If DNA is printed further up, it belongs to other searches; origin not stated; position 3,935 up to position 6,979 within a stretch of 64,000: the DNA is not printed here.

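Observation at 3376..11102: Three tandem TPR+GT41 (OGT/SPINDLY-like) glycosyltransferase paralogues converging on a sigma54-driven type IVa pilin gene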

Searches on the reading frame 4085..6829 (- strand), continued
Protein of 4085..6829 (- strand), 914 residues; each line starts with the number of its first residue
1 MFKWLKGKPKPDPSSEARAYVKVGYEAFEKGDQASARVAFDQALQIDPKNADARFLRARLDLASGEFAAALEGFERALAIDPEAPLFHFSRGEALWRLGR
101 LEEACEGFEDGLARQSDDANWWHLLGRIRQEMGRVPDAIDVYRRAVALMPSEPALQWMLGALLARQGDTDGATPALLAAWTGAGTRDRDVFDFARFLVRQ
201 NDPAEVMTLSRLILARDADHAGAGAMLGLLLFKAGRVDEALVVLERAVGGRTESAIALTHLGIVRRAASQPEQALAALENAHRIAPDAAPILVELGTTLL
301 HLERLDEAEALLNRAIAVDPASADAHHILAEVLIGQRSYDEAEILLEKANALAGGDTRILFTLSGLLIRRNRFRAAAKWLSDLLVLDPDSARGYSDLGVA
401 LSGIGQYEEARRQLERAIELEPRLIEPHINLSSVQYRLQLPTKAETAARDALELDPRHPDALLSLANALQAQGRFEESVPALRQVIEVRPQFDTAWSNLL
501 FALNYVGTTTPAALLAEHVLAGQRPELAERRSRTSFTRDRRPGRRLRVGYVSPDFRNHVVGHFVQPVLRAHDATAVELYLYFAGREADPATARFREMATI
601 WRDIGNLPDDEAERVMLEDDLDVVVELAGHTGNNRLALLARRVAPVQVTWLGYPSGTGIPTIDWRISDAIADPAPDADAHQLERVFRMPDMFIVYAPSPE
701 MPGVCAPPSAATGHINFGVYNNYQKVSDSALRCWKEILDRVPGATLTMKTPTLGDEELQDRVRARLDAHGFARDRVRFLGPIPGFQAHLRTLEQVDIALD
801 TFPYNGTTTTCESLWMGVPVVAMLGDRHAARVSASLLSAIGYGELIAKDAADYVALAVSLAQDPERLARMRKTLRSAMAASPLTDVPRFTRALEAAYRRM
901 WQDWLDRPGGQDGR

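Call 35: search_protein_families(library=pfam, proteins=[L012:14493-16511:+, L012:8458-9993:+], max_evalue=0.001)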
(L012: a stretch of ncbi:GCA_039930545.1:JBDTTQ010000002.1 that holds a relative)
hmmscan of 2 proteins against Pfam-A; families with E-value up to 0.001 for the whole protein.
L012:14493-16511:+ (672 aa): 25 families
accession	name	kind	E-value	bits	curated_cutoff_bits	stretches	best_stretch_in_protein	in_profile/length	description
PF13432.12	TPR_16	-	9.6e-36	122.3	32.7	4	95-151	7-63/65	Tetratricopeptide repeat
PF07719.23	TPR_2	-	4.7e-35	117.2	27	2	120-151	2-33/34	Tetratricopeptide repeat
PF14559.12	TPR_19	-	2.5e-31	108.3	25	4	96-156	2-62/68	Tetratricopeptide repeat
PF13181.12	TPR_8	-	1.5e-27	93.8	25.7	0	121-151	3-33/34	Tetratricopeptide repeat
PF13428.12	TPR_14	-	2.1e-27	93.2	23.5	2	222-263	2-43/44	Tetratricopeptide repeat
PF00515.34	TPR_1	-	1.4e-26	91.6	27.8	0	323-349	1-27/34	Tetratricopeptide repeat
PF13431.12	TPR_17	-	3.3e-25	86.6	24.4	1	277-309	1-33/34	Tetratricopeptide repeat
PF13424.12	TPR_12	-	1.7e-22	79.8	30.1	2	255-317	3-73/77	Tetratricopeptide repeat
PF13414.12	TPR_11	-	4.8e-20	71.4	26.8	1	271-301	10-40/42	TPR repeat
PF13176.12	TPR_7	-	3.7e-16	58.2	27.9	0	325-355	1-31/36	Tetratricopeptide repeat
PF13174.12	TPR_6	-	1.2e-11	44.8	26.3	0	125-151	6-32/33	Tetratricopeptide repeat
PF12895.13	ANAPC3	-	2.9e-10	40.7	27.2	0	46-106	18-77/82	Anaphase-promoting complex, cyclosome, subunit 3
PF13429.12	TPR_15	-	4.5e-10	39.9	26.2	1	84-213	145-274/280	Tetratricopeptide repeat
PF23914.1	TPR_CcmH_CycH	-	5e-10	39.9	42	1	252-350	47-148/158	Cytochrome c-type biogenesis protein H TPR domain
PF07721.20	TPR_4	-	3.3e-09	36.9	27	0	323-345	1-23/26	Tetratricopeptide repeat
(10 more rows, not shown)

L012:8458-9993:+ (511 aa): 15 families
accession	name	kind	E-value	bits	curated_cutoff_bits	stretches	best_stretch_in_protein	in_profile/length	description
PF13432.12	TPR_16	-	9.7e-25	87.1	32.7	4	92-153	2-63/65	Tetratricopeptide repeat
PF13414.12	TPR_11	-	5.2e-22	77.7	26.8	2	62-98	3-39/42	TPR repeat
PF13431.12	TPR_17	-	1.5e-21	75.3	24.4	2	110-141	2-33/34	Tetratricopeptide repeat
PF00515.34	TPR_1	-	4.2e-20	71.1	27.8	0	53-86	1-34/34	Tetratricopeptide repeat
PF07719.23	TPR_2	-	1.8e-19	68.6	27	0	53-86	1-34/34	Tetratricopeptide repeat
PF14559.12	TPR_19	-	8.7e-17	61.6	25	2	31-73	3-45/68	Tetratricopeptide repeat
PF13181.12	TPR_8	-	6.9e-14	51.2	25.7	0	53-86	1-34/34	Tetratricopeptide repeat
PF13428.12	TPR_14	-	9.8e-13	47.9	23.5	0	156-196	2-42/44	Tetratricopeptide repeat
PF13424.12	TPR_12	-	6.5e-09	36.3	30.1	1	27-82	17-74/77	Tetratricopeptide repeat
PF24575.1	TPR_Slam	-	1.2e-07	32.5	35.2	1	91-140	51-100/104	Surface lipoprotein assembly modifier, N-terminal TPR repeats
PF01075.23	Glyco_transf_9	-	7.3e-07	29.2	22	1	395-452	149-205/247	Glycosyltransferase family 9 (heptosyltransferase)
PF13371.12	TPR_9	-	1.5e-05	25.3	35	0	135-198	9-72/73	Tetratricopeptide repeat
PF23914.1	TPR_CcmH_CycH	-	3.4e-05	24.2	42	0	111-208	40-140/158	Cytochrome c-type biogenesis protein H TPR domain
PF13174.12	TPR_6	-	9.7e-05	23.2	26.3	0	157-187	2-32/33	Tetratricopeptide repeat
PF25060.1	ARM_TT21_2nd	-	0.00034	20.6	27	0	37-97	206-266/270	Tetratricopeptide repeat protein 21 second ARM domain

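Call 97: predict_structure(alignment_id=A4)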
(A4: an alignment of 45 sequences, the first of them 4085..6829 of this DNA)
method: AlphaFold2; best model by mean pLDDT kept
length: 914 residues; sequences in the alignment: 45
mean_pLDDT: 93.6   pTM: 0.84
mean pLDDT of the five models: 93.6, 92.9, 92.1, 92.0, 91.9
residues with pLDDT >= 90: 818; 70-90: 67; 50-70: 14; < 50: 15
segments of 3 or more residues with pLDDT < 50: 1-10, 910-914
pLDDT, mean of each block of 10 residues (from residue 1): 39 77 89 92 95 95 95 96 94 96 97 92 95 96 95 94 95 95 77 90 94 95 95 96 94 91 97 98 94 97 97 97 97 95 97 94 95 95 96 98 96 99 98 97 98 98 98 97 97 94 94 95 83 80 95 94 96 98 91 97 92 94 96 91 95 82 96 94 95 93 94 96 95 98 97 95 97 96 93 97 94 98 95 97 98 99 97 97 98 98 84 42
secondary structure, 60 per line:
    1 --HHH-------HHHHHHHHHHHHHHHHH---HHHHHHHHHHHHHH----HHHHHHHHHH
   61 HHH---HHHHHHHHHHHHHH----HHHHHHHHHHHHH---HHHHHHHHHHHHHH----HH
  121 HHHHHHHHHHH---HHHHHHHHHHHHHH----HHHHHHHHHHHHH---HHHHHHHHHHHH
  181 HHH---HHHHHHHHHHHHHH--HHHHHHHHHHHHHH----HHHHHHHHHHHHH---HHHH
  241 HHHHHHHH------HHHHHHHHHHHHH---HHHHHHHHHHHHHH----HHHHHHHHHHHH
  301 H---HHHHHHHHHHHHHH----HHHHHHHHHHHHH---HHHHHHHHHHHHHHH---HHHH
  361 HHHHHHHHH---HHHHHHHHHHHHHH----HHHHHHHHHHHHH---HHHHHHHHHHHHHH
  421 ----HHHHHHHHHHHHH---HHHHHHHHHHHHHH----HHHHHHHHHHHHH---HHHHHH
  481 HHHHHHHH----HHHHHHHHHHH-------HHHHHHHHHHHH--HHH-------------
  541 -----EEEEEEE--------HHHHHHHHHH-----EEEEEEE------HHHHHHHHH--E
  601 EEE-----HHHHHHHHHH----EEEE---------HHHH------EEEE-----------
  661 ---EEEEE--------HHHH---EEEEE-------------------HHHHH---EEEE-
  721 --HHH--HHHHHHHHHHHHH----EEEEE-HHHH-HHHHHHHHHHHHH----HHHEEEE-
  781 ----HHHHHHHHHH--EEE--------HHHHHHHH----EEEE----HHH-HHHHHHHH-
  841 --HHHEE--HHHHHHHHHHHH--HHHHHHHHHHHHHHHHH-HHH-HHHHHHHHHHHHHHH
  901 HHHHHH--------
elements in order (helices of 4 or more, strands of 3 or more residues): H13-29 H33-46 H51-63 H67-80 H85-97 H101-114 H119-131 H135-148 H153-165 H169-183 H187-200 H203-216 H221-233 H237-248 H255-267 H271-284 H289-301 H305-318 H323-335 H339-353 H357-369 H373-386 H391-403 H407-420 H425-437 H441-454 H459-471 H475-488 H493-503 H511-522 E546-552 H561-570 E576-582 H589-597 E600-603 H609-618 E623-626 H636-639 E646-649 E664-668 H677-680 E684-688 H708-712 E716-719 H728-740 E745-749 H751-754 H756-768 E776-779 H785-794 E797-799 H808-815 E820-823 H832-839 H850-861 H864-880 H886-906

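Call 99: fold_search(model_id=the predicted structure, library=pdb)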
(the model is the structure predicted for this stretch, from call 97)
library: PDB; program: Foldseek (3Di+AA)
matches with E <= 10: 1631; with E <= 0.001: 601
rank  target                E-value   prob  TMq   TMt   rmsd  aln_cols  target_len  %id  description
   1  8dtg_A                1.0e-47  1.00  0.61  0.69  16.4       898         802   27  Cryo-EM structure of Arabidopsis SPY alternative conformation 1 (released 2023-03-08)
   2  7y4i_A                3.0e-47  1.00  0.62  0.68  15.8       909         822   28  Crystal structure of SPINDLY in complex with GDP (released 2022-12-07)
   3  8dtf_A                5.2e-47  1.00  0.62  0.70  15.7       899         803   27  Cryo-EM structure of the full length Arabidopsis SPY with complete TPRs (released 2023-03-08)
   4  7y4i_B                3.0e-46  1.00  0.63  0.70  12.2       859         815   29  Crystal structure of SPINDLY in complex with GDP (released 2022-12-07)
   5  8dth_B                4.8e-45  1.00  0.60  0.76   7.1       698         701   32  Cryo-EM structure of Arabidopsis SPY alternative conformation 2 (released 2023-03-08)
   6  8dth_A                3.5e-44  1.00  0.63  0.77   7.7       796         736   29  Cryo-EM structure of Arabidopsis SPY alternative conformation 2 (released 2023-03-08)
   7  8dtg_B                5.1e-43  1.00  0.63  0.77   9.9       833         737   28  Cryo-EM structure of Arabidopsis SPY alternative conformation 1 (released 2023-03-08)
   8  8dti_A                1.7e-40  1.00  0.61  0.87   4.0       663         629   32  Cryo-EM structure of Arabidopsis SPY in complex with GDP-fucose (released 2023-03-08)
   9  7yea_A                2.4e-37  1.00  0.47  0.43  20.0      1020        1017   22  Human O-GlcNAc transferase Dimer (released 2023-07-12)
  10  7yeh_A                6.9e-37  1.00  0.50  0.46  19.6      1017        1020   22  Cryo-EM structure of human OGT-OGA complex (released 2023-07-12)
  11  7ntf_A                1.3e-34  1.00  0.45  0.45  14.7      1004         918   22  Cryo-EM structure of unliganded O-GlcNAc transferase (released 2021-11-17)
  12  7ntf_B                4.7e-33  1.00  0.51  0.55   9.3       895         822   22  Cryo-EM structure of unliganded O-GlcNAc transferase (released 2021-11-17)
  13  5djs_A                1.1e-31  1.00  0.54  0.93   2.5       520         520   34  Thermobaculum terrenum O-GlcNAc transferase mutant - K341M (released 2015-10-28)
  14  5a01_A                3.2e-30  1.00  0.47  0.62   7.6       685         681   24  O-GlcNAc transferase from Drososphila melanogaster (released 2016-04-27)
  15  5hgv_A                7.3e-30  1.00  0.48  0.61   7.9       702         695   24  Structure of an O-GlcNAc transferase point mutant, D554N in complex with peptide (released 2016-09-14)
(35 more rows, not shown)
